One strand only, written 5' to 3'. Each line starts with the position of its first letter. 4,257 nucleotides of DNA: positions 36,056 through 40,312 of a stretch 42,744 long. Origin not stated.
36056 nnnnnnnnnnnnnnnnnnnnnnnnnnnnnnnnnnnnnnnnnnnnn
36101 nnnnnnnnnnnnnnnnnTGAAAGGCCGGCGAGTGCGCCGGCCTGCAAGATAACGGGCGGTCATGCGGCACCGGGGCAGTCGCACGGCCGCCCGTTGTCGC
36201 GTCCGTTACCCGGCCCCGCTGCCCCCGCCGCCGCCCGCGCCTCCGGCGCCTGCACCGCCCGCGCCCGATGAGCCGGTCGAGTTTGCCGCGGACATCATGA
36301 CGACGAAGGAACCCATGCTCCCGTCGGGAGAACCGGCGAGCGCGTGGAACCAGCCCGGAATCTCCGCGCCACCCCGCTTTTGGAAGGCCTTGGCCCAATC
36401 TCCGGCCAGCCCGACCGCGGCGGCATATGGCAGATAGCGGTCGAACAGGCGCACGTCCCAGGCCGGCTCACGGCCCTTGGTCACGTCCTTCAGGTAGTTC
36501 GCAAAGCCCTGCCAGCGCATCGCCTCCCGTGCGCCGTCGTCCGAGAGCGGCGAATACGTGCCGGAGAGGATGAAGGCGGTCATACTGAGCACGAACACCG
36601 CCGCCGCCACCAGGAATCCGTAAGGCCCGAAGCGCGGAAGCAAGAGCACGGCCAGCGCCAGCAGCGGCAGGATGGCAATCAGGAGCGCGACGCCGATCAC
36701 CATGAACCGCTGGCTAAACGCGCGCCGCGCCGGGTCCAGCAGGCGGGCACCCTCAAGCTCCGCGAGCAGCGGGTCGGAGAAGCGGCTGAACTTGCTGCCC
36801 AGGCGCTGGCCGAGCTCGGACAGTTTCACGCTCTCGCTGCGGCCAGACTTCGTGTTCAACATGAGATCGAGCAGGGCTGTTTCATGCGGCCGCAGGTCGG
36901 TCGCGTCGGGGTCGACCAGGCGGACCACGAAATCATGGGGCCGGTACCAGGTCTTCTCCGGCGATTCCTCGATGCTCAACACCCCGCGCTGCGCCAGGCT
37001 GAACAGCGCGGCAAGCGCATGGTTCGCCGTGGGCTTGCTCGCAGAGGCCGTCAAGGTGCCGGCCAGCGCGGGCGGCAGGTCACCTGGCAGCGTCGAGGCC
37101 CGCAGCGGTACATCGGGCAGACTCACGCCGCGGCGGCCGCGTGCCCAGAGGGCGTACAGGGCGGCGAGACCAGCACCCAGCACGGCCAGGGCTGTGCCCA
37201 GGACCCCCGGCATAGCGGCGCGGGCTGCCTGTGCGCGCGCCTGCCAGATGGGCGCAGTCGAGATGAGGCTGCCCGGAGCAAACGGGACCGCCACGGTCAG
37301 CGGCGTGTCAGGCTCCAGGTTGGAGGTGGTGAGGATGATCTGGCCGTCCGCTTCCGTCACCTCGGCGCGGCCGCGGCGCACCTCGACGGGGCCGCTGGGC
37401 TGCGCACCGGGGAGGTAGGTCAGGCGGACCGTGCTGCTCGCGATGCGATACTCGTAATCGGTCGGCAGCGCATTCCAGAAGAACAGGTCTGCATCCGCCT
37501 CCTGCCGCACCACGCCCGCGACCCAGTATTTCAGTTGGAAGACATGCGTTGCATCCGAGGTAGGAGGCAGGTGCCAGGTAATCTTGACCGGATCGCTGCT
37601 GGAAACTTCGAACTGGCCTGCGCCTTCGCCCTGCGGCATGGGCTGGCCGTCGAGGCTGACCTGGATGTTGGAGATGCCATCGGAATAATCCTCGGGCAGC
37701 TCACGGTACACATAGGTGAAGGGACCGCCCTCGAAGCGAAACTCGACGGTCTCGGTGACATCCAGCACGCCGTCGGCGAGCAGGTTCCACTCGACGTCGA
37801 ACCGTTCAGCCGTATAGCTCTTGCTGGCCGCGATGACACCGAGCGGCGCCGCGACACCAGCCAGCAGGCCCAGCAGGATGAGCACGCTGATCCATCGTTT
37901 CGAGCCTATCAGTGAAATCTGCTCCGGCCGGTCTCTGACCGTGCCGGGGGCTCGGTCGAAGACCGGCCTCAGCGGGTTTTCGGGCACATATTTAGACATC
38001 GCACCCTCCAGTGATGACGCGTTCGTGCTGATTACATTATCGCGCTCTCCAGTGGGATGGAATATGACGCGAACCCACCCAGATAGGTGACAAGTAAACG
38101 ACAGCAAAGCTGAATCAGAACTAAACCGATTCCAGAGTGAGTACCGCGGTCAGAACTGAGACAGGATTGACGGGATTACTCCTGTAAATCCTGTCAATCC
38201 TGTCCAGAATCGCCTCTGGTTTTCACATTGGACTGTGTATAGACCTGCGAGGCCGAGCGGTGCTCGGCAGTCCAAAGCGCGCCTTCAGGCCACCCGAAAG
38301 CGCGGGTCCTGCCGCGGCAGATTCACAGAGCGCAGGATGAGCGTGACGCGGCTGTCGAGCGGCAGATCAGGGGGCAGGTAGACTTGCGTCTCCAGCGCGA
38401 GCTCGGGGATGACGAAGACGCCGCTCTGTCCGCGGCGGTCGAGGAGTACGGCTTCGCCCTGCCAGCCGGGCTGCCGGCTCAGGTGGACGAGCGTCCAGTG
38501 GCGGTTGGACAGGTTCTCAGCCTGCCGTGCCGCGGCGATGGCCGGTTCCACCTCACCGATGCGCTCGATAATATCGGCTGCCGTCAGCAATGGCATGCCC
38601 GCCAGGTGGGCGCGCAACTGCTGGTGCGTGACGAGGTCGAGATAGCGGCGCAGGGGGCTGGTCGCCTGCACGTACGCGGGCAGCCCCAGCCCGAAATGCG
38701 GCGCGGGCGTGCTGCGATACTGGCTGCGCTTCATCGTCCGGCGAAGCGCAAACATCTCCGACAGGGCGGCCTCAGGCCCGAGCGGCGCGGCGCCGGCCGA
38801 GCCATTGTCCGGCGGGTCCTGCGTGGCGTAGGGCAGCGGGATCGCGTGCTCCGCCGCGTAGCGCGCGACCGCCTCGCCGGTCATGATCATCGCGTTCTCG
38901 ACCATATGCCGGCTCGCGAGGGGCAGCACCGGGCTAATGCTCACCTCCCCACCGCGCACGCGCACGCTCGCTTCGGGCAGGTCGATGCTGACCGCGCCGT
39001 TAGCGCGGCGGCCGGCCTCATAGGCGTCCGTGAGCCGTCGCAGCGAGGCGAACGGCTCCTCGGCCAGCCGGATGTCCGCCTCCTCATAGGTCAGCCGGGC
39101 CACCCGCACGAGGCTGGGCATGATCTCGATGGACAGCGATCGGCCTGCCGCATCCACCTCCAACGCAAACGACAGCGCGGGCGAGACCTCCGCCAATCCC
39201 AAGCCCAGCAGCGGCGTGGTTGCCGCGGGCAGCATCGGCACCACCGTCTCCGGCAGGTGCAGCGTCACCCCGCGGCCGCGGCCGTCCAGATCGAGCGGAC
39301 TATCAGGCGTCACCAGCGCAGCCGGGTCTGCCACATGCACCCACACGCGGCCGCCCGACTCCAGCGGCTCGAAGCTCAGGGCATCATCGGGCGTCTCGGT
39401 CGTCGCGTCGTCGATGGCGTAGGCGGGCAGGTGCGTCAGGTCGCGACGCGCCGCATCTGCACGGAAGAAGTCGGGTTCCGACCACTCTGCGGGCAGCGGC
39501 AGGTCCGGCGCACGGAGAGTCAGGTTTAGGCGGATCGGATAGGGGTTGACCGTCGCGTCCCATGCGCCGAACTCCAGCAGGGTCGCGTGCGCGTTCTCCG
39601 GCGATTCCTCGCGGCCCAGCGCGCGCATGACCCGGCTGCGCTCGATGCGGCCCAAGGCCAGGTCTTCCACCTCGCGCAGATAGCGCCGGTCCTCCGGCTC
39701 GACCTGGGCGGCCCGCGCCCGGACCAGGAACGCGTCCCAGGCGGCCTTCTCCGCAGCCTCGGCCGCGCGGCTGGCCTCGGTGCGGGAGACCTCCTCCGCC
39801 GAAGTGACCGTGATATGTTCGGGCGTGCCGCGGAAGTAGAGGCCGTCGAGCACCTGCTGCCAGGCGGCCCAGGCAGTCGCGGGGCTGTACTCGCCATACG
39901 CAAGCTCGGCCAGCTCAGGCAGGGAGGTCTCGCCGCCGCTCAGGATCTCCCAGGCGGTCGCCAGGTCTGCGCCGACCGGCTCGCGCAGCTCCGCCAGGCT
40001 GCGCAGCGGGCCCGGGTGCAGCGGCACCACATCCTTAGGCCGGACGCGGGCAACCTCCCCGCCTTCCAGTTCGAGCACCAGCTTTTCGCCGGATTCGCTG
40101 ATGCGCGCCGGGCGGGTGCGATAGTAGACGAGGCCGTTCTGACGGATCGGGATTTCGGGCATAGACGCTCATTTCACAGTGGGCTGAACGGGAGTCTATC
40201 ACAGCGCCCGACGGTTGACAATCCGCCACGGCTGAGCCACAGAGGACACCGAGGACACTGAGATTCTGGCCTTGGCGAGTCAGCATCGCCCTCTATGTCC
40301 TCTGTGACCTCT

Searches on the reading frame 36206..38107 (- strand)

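Call 9: search_protein_families(library=pfam, proteins=[window:36206-38107:-], max_evalue=0.001)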
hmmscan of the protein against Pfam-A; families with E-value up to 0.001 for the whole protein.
window:36206-38107:- (633 aa): 2 families
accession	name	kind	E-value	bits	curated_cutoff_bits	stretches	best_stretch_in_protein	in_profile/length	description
PF20990.2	DUF2207_C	-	2.7e-36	126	33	1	340-575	8-247/247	Predicted membrane protein (DUF2207) C-terminal domain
PF09972.14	DUF2207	-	1.8e-21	77.6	24.4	1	101-274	3-170/172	Predicted membrane protein (DUF2207) N-terminal domain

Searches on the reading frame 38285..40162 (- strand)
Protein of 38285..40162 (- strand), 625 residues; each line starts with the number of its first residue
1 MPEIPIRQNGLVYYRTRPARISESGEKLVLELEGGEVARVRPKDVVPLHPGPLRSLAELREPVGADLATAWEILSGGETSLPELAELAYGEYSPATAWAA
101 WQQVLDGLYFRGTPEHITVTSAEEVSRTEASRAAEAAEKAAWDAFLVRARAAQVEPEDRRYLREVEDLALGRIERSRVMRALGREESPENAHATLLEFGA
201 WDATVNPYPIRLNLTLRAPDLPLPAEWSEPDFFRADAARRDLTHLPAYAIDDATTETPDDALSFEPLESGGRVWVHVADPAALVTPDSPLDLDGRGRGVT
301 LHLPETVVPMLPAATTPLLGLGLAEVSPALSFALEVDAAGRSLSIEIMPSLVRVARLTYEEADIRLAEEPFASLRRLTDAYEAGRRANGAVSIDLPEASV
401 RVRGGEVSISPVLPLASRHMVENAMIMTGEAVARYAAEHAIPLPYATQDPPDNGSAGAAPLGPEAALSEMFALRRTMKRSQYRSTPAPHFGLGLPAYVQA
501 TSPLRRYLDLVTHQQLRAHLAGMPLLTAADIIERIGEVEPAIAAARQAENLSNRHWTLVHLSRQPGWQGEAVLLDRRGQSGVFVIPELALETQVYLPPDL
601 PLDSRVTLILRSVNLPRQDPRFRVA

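Call 9: search_protein_families(library=pfam, proteins=[window:38285-40162:-], max_evalue=0.001)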
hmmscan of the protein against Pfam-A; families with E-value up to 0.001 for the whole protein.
window:38285-40162:- (625 aa): 3 families
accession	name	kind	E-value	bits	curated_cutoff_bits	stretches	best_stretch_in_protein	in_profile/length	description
PF00773.25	RNB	-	3.9e-60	204.3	29.3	1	239-521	1-325/326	RNB domain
PF23161.1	HTH_RNase_II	-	2e-15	57.8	24.7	1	126-207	2-95/95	Double HTH domain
PF18614.7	RNase_II_C_S1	-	7.4e-09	35.8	26.6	1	567-625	1-59/59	RNase II-type exonuclease C-terminal S1 domain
